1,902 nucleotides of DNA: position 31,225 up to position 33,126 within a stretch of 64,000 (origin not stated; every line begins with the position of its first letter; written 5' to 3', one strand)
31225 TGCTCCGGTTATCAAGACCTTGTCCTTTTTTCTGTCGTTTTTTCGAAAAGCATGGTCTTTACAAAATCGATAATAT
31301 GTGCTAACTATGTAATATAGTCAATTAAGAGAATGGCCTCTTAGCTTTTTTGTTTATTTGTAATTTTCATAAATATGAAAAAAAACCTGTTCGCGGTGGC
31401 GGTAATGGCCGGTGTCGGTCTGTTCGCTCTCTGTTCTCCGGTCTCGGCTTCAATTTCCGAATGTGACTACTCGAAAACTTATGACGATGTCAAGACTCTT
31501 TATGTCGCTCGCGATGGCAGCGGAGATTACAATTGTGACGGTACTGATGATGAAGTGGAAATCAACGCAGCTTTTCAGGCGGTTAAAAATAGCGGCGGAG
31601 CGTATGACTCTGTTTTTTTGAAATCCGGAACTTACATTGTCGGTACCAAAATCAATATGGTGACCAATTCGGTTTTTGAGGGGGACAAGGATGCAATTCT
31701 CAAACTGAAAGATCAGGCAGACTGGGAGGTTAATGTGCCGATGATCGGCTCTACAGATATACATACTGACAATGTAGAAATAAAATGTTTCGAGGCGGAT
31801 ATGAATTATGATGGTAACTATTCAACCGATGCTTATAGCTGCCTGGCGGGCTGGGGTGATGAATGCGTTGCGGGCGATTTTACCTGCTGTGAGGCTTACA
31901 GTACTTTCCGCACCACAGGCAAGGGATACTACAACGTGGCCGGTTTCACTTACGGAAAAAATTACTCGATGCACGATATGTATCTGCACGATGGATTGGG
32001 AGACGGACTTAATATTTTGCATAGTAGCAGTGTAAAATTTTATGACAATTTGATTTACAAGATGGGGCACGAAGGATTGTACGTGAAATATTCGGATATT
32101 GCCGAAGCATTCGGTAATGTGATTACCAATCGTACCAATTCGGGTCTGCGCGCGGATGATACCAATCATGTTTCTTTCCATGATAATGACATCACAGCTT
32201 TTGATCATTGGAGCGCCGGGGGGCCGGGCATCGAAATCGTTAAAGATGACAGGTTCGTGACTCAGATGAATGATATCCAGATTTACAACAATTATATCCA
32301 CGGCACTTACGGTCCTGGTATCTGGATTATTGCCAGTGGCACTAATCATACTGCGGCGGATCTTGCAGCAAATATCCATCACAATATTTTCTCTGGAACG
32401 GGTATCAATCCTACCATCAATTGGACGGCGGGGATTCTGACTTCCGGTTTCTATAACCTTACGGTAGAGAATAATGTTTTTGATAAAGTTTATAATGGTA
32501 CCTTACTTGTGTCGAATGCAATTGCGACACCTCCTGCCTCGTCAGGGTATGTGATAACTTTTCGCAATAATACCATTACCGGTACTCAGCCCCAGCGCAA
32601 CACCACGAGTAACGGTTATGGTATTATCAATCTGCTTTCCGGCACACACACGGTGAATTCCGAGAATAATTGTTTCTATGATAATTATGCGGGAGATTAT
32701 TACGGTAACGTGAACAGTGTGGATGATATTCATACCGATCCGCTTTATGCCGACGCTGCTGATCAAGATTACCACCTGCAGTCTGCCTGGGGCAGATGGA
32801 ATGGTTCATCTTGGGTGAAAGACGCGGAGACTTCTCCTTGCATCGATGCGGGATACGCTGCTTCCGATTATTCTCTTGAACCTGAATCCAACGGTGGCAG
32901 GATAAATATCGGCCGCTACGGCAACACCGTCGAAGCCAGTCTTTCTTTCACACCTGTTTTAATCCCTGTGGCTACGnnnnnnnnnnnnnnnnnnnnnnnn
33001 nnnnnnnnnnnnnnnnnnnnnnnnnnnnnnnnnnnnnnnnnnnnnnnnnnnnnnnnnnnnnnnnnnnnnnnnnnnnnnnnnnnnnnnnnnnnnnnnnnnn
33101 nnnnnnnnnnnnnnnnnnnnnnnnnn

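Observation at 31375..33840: Second secreted CAZyme-like protein: pectate-lyase-type beta-helix plus 5 Listeria-Bacteroides repeats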

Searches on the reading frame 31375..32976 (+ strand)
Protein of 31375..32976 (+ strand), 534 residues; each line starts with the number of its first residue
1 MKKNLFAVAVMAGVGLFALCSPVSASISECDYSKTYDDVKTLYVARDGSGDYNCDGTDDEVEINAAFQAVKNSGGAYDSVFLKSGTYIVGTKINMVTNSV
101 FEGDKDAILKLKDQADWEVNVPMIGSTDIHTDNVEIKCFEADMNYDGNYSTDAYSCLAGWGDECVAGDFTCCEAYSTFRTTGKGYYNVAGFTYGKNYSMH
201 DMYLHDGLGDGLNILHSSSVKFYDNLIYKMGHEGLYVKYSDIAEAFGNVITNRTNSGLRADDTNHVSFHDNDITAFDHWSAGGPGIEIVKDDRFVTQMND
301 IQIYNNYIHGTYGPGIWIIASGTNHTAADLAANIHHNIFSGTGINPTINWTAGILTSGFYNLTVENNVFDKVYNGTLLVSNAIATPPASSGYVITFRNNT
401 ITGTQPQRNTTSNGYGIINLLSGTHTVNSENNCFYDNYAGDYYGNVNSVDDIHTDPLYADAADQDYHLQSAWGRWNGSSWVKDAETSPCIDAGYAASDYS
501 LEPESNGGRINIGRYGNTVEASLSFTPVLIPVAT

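Call 13: find_homologous_proteins(query=window:31375-32976:+)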
Query window:31375-32976:+ (534 aa): 493 proteins with E <= 0.001 among 7585 candidates; the best 120 are listed.
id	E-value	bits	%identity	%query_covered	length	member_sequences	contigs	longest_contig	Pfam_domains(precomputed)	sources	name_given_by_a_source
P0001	0.0e+0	1232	100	100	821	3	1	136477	PF13229.13,PF18998.7,PF08480.17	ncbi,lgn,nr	ncbi:MAG: right-handed parallel beta-helix repeat-containing protein [Candidatus Pacebacteria bacter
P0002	6.5e-283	957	79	99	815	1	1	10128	PF13229.13,PF18998.7,PF08480.17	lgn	-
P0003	2.1e-278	943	80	96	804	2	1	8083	PF13229.13,PF18998.7,PF08480.17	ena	-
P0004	2.0e-256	870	73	97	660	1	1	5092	PF13229.13,PF18998.7,PF08480.17,PF05048.20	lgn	-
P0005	2.9e-242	823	68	98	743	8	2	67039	PF13229.13,PF18998.7,PF08480.17,PF05048.20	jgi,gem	jgi:hypothetical protein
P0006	3.8e-171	589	53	97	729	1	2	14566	PF13229.13,PF18895.6,PF08480.17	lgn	-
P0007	2.6e-135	470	48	91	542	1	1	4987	PF13229.13,PF08480.17,PF05048.20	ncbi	-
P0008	1.3e-134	468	48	91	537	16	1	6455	PF13229.13,PF08480.17,PF05048.20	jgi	jgi:hypothetical protein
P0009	1.3e-134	468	48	91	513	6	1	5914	PF13229.13,PF08480.17,PF05048.20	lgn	-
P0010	4.6e-134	466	47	98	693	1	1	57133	PF13229.13,PF24517.3,PF08480.17,PF06848.18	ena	-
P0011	3.2e-133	463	47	98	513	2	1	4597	PF13229.13,PF08480.17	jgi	jgi:hypothetical protein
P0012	2.0e-132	461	47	91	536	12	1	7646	PF13229.13,PF08480.17,PF05048.20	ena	-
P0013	8.8e-132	459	47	92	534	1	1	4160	PF13229.13,PF08480.17,PF05048.20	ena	-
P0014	1.0e-131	458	48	91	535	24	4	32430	PF13229.13,PF08480.17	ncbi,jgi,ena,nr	ncbi:MAG: right-handed parallel beta-helix repeat-containing protein [Methanosarcina sp.]|jgi:hypoth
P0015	2.0e-131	457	45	98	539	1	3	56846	PF13229.13,PF08480.17,PF05048.20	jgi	jgi:hypothetical protein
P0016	2.1e-131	457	48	91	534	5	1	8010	PF13229.13,PF12708.13,PF08480.17,PF05048.20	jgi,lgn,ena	-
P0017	3.9e-131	457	46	98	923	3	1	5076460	PF13229.13,PF24517.3,PF00688.25,PF08480.17,PF06848.18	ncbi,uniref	ncbi:disaggregatase related repeat-containing protein [Methanosarcina sp. T3]|uniref:disaggregatase 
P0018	9.1e-131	455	47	91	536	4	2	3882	PF13229.13,PF08480.17,PF05048.20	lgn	-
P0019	1.5e-130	455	47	91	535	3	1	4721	PF13229.13,PF08480.17,PF05048.20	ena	-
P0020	2.3e-130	454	46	98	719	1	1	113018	PF13229.13,PF24517.3,PF08480.17,PF06848.18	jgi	-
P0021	2.5e-130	454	46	91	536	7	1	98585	PF13229.13,PF08480.17,PF05048.20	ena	-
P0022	3.7e-130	453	46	98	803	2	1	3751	PF13229.13,PF17963.8,PF17892.8,PF24517.3,PF08480.17,PF05345.19,PF06848.18,PF05048.20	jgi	-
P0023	3.9e-130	453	48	91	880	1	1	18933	PF13229.13,PF24517.3,PF08480.17,PF06848.18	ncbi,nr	ncbi:MAG: disaggregatase related repeat-containing protein [Euryarchaeota archaeon]|nr:disaggregatas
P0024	9.0e-130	452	47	91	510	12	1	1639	PF13229.13,PF08480.17,PF05048.20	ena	-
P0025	5.2e-129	449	44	99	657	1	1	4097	PF13229.13,PF00801.27,PF17963.8,PF17892.8,PF08480.17,PF24908.1,PF05345.19,PF19077.7,PF18911.7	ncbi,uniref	ncbi:hypothetical protein EO95_02195, partial [Methanosarcina sp. 1.H.T.1A.1]|uniref:putative Ig dom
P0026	7.0e-129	449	48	90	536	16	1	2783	PF13229.13,PF12708.13,PF08480.17,PF05048.20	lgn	-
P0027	1.1e-128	448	47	91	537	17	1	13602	PF13229.13,PF08480.17,PF05048.20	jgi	jgi:hypothetical protein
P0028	1.2e-128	448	47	91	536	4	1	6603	PF13229.13,PF08480.17,PF05048.20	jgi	jgi:hypothetical protein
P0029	1.8e-128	448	45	99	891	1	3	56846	PF13229.13,PF08480.17,PF06848.18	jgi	jgi:uncharacterized membrane protein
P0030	6.7e-128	446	47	91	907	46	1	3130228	PF13229.13,PF24517.3,PF08480.17,PF06848.18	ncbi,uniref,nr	ncbi:disaggregatase related repeat-containing protein [Methanosarcina thermophila]|uniref:Disaggrega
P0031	1.5e-127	445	47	95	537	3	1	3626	PF13229.13,PF08480.17,PF05048.20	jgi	jgi:hypothetical protein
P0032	3.6e-127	443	44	99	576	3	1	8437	PF13229.13,PF17963.8,PF17892.8,PF08480.17,PF05345.19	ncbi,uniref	ncbi:putative Ig domain-containing protein, partial [Methanosarcina sp. 2.H.T.1A.15]|uniref:putative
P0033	8.4e-127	442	45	99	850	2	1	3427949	PF13229.13,PF24517.3,PF08480.17,PF06848.18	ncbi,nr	ncbi:disaggregatase related repeat-containing protein [Methanosarcina mazei]|nr:disaggregatase relat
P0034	1.8e-126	441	46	91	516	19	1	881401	PF13229.13,PF12708.13,PF08480.17,PF05048.20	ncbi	-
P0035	1.8e-126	441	46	96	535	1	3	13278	PF13229.13,PF08480.17,PF05048.20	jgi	jgi:hypothetical protein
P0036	2.6e-126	441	47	91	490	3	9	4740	PF13229.13,PF08480.17,PF05048.20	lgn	-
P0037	5.5e-126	440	48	91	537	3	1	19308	PF13229.13,PF08480.17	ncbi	-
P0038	7.5e-126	439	47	90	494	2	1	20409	PF13229.13,PF08480.17,PF05048.20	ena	-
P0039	7.7e-126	439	47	91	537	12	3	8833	PF13229.13,PF08480.17,PF05048.20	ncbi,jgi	-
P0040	1.0e-125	439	47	91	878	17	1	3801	PF13229.13,PF24517.3,PF08480.17,PF06848.18,PF05048.20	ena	-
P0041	1.6e-125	438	45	99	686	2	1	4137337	PF13229.13,PF08480.17,PF06848.18,PF05048.20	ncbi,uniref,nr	ncbi:disaggregatase related repeat-containing protein [Methanosarcina sp. WWM596]|uniref:disaggregat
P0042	1.7e-125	438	45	99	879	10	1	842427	PF13229.13,PF24517.3,PF00688.25,PF08480.17,PF06848.18,PF05048.20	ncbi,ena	-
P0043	2.9e-125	437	47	91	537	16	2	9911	PF13229.13,PF08480.17,PF05048.20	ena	-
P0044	2.9e-125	437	46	91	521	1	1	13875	PF13229.13,PF08480.17,PF05048.20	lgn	-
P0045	3.0e-125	437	45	98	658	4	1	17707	PF13229.13,PF08480.17,PF05345.19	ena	-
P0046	3.1e-125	437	45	98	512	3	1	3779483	PF13229.13,PF08480.17,PF05048.20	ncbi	ncbi:MAG: right-handed parallel beta-helix repeat-containing protein [Methanosarcina sp.]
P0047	3.6e-125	437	47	91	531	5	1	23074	PF13229.13,PF08480.17,PF05048.20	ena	-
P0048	3.9e-125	437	45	92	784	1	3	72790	PF13229.13,PF17963.8,PF17892.8,PF08480.17,PF05345.19,PF06848.18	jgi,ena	-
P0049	4.0e-125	437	45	98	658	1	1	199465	PF13229.13,PF17963.8,PF08480.17,PF05345.19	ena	-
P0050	4.1e-125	437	46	91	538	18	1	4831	PF13229.13,PF08480.17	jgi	jgi:hypothetical protein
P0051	7.8e-125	436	45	98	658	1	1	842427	PF13229.13,PF17963.8,PF08480.17,PF05345.19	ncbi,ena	-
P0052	1.1e-124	435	45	98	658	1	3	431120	PF13229.13,PF17963.8,PF08480.17,PF05345.19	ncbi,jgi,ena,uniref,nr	ncbi:right-handed parallel beta-helix repeat-containing protein [Methanosarcina sp. UBA411]|jgi:hypo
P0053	1.1e-124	435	45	98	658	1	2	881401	PF13229.13,PF17963.8,PF08480.17,PF05345.19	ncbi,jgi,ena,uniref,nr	ncbi:right-handed parallel beta-helix repeat-containing protein [Methanosarcina sp. UBA289]|uniref:r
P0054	1.5e-124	435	45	98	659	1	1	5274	PF13229.13,PF17963.8,PF08480.17,PF05345.19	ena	-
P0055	1.8e-124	435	46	91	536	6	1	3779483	PF13229.13,PF08480.17,PF05048.20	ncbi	ncbi:MAG: right-handed parallel beta-helix repeat-containing protein [Methanosarcina sp.]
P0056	1.9e-124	434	46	91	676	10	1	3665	PF13229.13,PF17963.8,PF08480.17,PF05345.19,PF05048.20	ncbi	-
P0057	2.3e-124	434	46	91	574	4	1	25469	PF13229.13,PF08480.17,PF05048.20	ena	-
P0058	2.4e-124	434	45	90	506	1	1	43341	PF13229.13,PF08480.17,PF05048.20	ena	-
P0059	2.7e-124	434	46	91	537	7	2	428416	PF13229.13,PF08480.17,PF05048.20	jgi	-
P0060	1.6e-123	431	45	99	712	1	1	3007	PF13229.13,PF18895.6,PF08480.17,PF05048.20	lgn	-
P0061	4.1e-123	430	47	91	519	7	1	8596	PF13229.13,PF08480.17,PF05048.20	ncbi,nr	ncbi:hypothetical protein EO96_15685 [Methanosarcina sp. 2.H.T.1A.8]|nr:hypothetical protein EO96_15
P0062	5.6e-123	430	46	92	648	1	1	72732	PF13229.13,PF17963.8,PF08480.17,PF05345.19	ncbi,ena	-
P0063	6.0e-123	429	47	91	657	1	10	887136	PF13229.13,PF17963.8,PF08480.17,PF05345.19,PF05048.20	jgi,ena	-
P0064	6.3e-123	429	47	90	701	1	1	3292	PF13229.13,PF24517.3,PF08480.17,PF06848.18,PF05048.20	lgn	-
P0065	6.4e-123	429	45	98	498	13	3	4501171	PF13229.13,PF08480.17,PF05048.20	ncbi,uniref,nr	ncbi:right-handed parallel beta-helix repeat-containing protein [Methanosarcina barkeri]|uniref:Disa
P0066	9.8e-123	429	46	98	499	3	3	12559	PF13229.13,PF08480.17,PF05048.20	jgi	-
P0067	2.0e-122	428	46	91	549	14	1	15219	PF13229.13,PF08480.17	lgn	-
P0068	2.1e-122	428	45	99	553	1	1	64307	PF13229.13,PF08480.17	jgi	jgi:hypothetical protein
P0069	2.3e-122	428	47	91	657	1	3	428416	PF13229.13,PF17963.8,PF08480.17,PF05345.19,PF05048.20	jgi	-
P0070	3.7e-122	427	46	91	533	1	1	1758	PF13229.13,PF08480.17,PF05048.20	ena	-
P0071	3.8e-122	427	44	98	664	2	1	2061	PF13229.13,PF17963.8,PF08480.17,PF05345.19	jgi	jgi:hypothetical protein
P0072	3.8e-122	427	47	91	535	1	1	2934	PF13229.13,PF08480.17,PF05048.20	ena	-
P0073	4.5e-122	427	46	91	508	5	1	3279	PF13229.13,PF08480.17,PF05048.20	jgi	jgi:hypothetical protein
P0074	9.3e-122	426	46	91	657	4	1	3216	PF13229.13,PF17963.8,PF08480.17,PF05345.19,PF05048.20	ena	-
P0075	1.0e-121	425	46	90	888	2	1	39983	PF13229.13,PF00688.25,PF08480.17,PF06848.18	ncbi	-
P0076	1.9e-121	425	46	91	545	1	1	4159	PF13229.13,PF08480.17,PF05048.20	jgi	jgi:hypothetical protein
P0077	2.0e-121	424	47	90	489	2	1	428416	PF13229.13,PF08480.17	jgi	-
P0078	3.5e-121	424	45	90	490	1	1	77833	PF13229.13,PF08480.17,PF05048.20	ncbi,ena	-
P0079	4.8e-121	423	46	91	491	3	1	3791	PF13229.13,PF08480.17,PF05048.20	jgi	-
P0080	1.3e-120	422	45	90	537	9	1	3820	PF13229.13,PF08480.17,PF05048.20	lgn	-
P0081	1.5e-120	422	45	92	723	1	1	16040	PF13229.13,PF17963.8,PF17892.8,PF08480.17,PF05345.19,PF06848.18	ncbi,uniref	ncbi:disaggregatase related repeat-containing protein, partial [Methanosarcina sp.]|uniref:disaggreg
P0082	3.9e-120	420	46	91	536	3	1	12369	PF13229.13,PF08480.17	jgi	-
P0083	4.7e-120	420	44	97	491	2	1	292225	PF13229.13,PF08480.17,PF05048.20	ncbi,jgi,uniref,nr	ncbi:right-handed parallel beta-helix repeat-containing protein [Methanosarcina sp. UBA5]|uniref:rig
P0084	9.2e-120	419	46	92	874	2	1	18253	PF13229.13,PF00801.27,PF18981.7,PF08480.17,PF06848.18,PF18911.7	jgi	-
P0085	1.5e-119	418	45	96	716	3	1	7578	PF13229.13,PF08480.17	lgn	-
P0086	1.5e-119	418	46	91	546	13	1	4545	PF13229.13,PF08480.17,PF05048.20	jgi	-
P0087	2.3e-119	418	44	100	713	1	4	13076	PF13229.13,PF08480.17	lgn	-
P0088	2.5e-119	418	45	92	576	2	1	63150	PF13229.13,PF00801.27,PF08480.17,PF18911.7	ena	-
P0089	5.7e-119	416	42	98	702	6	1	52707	PF13229.13,PF24517.3,PF08480.17,PF06848.18,PF05048.20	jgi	-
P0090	7.0e-119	416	45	91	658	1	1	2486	PF13229.13,PF17963.8,PF08480.17,PF05345.19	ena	-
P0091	1.0e-118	416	42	100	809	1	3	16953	PF13229.13,PF17963.8,PF17892.8,PF08480.17,PF05345.19,PF06848.18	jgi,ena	-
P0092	1.2e-118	415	44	99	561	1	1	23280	PF13229.13,PF08480.17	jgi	jgi:hypothetical protein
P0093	1.4e-118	415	44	93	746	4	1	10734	PF13229.13,PF16820.12,PF00801.27,PF18981.7,PF08480.17,PF18911.7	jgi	jgi:PKD repeat protein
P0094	1.7e-118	415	43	97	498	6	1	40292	PF13229.13,PF08480.17,PF05048.20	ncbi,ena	-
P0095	1.7e-118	415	46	91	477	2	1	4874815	PF13229.13,PF08480.17,PF05048.20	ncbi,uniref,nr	ncbi:hypothetical protein MSBRW_3596 [Methanosarcina barkeri str. Wiesmoor]|uniref:Uncharacterized p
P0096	2.6e-118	414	45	90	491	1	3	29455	PF13229.13,PF08480.17,PF05048.20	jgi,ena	-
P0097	5.0e-118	413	46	91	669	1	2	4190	PF13229.13,PF17963.8,PF08480.17,PF05345.19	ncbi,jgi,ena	jgi:hypothetical protein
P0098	5.1e-118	413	46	91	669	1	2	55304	PF13229.13,PF17963.8,PF08480.17,PF05345.19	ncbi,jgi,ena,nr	ncbi:MAG TPA: hypothetical protein HA262_14925 [Methanosarcina sp.]|jgi:hypothetical protein|nr:hypo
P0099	5.8e-118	413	46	91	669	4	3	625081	PF13229.13,PF17963.8,PF08480.17,PF05345.19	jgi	jgi:hypothetical protein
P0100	6.1e-118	413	42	91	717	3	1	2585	PF13229.13,PF01833.31,PF08480.17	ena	-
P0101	7.2e-118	413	44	100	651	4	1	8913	PF13229.13,PF00801.27,PF08480.17,PF18911.7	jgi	jgi:hypothetical protein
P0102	7.6e-118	413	45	91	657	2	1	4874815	PF13229.13,PF17963.8,PF08480.17,PF05345.19,PF05048.20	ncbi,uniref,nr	ncbi:hypothetical protein MSBRW_3598 [Methanosarcina barkeri str. Wiesmoor]|uniref:Uncharacterized p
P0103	7.7e-118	413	45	91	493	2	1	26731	PF13229.13,PF08480.17,PF05048.20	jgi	jgi:hypothetical protein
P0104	9.6e-118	412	43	98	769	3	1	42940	PF13229.13,PF00801.27,PF08480.17,PF06848.18,PF18911.7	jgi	jgi:PKD repeat protein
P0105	1.2e-117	412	42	98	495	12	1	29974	PF13229.13,PF08480.17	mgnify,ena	mgnify:FL=1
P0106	1.5e-117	412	43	96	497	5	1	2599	PF13229.13,PF08480.17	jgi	-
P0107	2.0e-117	411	45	91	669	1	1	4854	PF13229.13,PF17963.8,PF08480.17,PF05345.19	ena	-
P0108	5.3e-117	410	45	91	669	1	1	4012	PF13229.13,PF17963.8,PF08480.17,PF05345.19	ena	-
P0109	6.2e-117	410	45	91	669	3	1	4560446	PF13229.13,PF17963.8,PF08480.17,PF05345.19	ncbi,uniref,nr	ncbi:hypothetical protein MSBR3_3331 [Methanosarcina barkeri 3]|uniref:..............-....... domain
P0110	6.8e-117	409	44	91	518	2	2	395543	PF13229.13,PF08480.17,PF05048.20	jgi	jgi:hypothetical protein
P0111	7.5e-117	409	44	92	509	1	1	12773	PF13229.13,PF08480.17,PF05048.20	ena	-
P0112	7.5e-117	409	42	99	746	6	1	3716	PF13229.13,PF00801.27,PF18981.7,PF08480.17,PF18911.7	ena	-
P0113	1.2e-116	409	42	100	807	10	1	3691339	PF13229.13,PF17963.8,PF17892.8,PF08480.17,PF05345.19,PF06848.18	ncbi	-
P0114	1.3e-116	409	44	91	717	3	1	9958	PF13229.13,PF08480.17,PF05345.19,PF05048.20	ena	-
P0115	1.5e-116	408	45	91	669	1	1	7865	PF13229.13,PF17963.8,PF08480.17,PF05345.19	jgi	jgi:hypothetical protein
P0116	3.2e-116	407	43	99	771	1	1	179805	PF13229.13,PF00801.27,PF24517.3,PF08480.17,PF06848.18,PF05048.20,PF18911.7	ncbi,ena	-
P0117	3.6e-116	407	44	92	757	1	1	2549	PF13229.13,PF17963.8,PF24517.3,PF08480.17,PF05345.19,PF06848.18,PF05048.20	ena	-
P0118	1.1e-115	406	42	99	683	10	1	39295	PF13229.13,PF08480.17,PF05345.19,PF05048.20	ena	-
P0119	1.1e-115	405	42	98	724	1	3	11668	PF13229.13,PF08480.17,PF05048.20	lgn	-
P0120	1.4e-115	405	45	91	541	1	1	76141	PF13229.13,PF08480.17,PF05048.20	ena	-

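Call 15: list_cluster_members(proteins=[P0001, P0005, P0006])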
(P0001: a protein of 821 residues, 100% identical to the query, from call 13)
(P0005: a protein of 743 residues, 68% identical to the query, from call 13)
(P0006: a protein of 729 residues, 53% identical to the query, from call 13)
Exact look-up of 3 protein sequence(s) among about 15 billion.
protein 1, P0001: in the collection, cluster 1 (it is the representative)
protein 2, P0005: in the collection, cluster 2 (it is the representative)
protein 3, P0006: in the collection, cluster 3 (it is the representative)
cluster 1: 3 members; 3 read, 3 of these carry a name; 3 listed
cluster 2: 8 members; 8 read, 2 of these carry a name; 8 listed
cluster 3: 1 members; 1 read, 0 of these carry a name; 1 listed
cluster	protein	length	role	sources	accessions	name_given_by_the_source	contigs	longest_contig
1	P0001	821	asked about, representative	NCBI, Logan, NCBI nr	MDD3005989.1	MAG: right-handed parallel beta-helix repeat-containing protein [Candidatus Pacebacteria ... | right-handed parallel beta-helix repeat-containing protein [Candidatus Paceibacterota ...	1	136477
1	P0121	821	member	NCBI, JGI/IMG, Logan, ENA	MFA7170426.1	MAG: right-handed parallel beta-helix repeat-containing protein [Candidatus ...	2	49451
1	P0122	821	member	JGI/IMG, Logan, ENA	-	hypothetical protein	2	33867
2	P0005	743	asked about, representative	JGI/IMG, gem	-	hypothetical protein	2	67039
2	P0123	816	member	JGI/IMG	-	hypothetical protein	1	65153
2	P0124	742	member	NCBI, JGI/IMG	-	-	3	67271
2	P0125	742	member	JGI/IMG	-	-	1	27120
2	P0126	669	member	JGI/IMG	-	-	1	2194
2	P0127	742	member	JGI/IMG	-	-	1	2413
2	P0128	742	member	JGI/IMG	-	-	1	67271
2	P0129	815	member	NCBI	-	-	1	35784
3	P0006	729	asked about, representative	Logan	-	-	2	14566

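Call 16: find_encoding_contigs(protein=P0005, flank=8000, max_places=2)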
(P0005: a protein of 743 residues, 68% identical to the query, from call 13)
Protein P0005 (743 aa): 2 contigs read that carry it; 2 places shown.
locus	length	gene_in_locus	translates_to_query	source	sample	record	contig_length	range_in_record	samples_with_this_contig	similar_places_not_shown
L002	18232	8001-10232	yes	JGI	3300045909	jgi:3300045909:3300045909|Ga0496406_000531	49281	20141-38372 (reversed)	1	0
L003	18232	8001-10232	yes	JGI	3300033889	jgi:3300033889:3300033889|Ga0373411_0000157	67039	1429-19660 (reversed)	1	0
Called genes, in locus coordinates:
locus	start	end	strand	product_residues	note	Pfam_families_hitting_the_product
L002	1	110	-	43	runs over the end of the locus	-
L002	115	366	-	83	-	-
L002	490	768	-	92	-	-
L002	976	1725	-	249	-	-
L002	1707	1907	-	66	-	-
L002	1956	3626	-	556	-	PF00753:Lactamase_B, PF12706:Lactamase_B_2, PF22505:RNase_J_b_CASP, PF07521:RMMBL (weak), PF17770:RNase_J_C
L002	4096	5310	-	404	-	-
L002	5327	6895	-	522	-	PF00496:SBP_bac_5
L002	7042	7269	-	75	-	PF03840:SecG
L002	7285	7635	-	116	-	PF04020:Phage_holin_4_2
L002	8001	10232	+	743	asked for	PF05048:NosD, PF13229:Beta_helix, PF08480:Disaggr_assoc, PF18998:Flg_new_2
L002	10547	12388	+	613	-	PF00005:ABC_tran (faint), PF17760:UvrA_inter, PF17755:UvrA_DNA-bind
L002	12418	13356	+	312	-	PF00005:ABC_tran (faint), PF02463:SMC_N (weak), PF13304:AAA_21 (faint)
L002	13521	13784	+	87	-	-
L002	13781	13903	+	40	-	-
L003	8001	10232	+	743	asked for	PF05048:NosD, PF13229:Beta_helix, PF08480:Disaggr_assoc, PF18998:Flg_new_2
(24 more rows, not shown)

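Call 17: find_encoding_contigs(protein=P0006, flank=8000, max_places=2)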
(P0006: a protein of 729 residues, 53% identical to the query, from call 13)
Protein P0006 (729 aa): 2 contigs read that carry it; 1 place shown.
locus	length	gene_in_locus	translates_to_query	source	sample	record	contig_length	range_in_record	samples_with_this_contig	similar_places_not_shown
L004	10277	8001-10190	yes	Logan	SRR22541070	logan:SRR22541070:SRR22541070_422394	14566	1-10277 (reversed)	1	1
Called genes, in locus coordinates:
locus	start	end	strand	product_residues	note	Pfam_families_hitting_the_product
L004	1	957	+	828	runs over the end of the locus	PF02384:N6_Mtase, PF01170:UPF0020, PF13847:Methyltransf_31 (faint), PF20473:MmeI_Mtase (weak), PF07669:Eco57I, PF01420:Methylase_S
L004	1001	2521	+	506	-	PF18928:DUF5677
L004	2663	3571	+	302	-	PF14338:Mrr_N, PF04471:Mrr_cat, PF13156:Mrr_cat_2 (weak), PF22722:NA-iREase1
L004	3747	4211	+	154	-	PF02367:TsaE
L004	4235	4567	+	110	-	-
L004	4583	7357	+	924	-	PF02739:5_3_exonuc_N, PF01367:5_3_exonuc, PF01612:DNA_pol_A_exo1, PF22619:DNA_polI_exo1 (weak), PF00476:DNA_pol_A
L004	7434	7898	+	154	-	PF07963:N_methyl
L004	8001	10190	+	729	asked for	PF13229:Beta_helix, PF08480:Disaggr_assoc, PF18895:T4SS_pilin (weak)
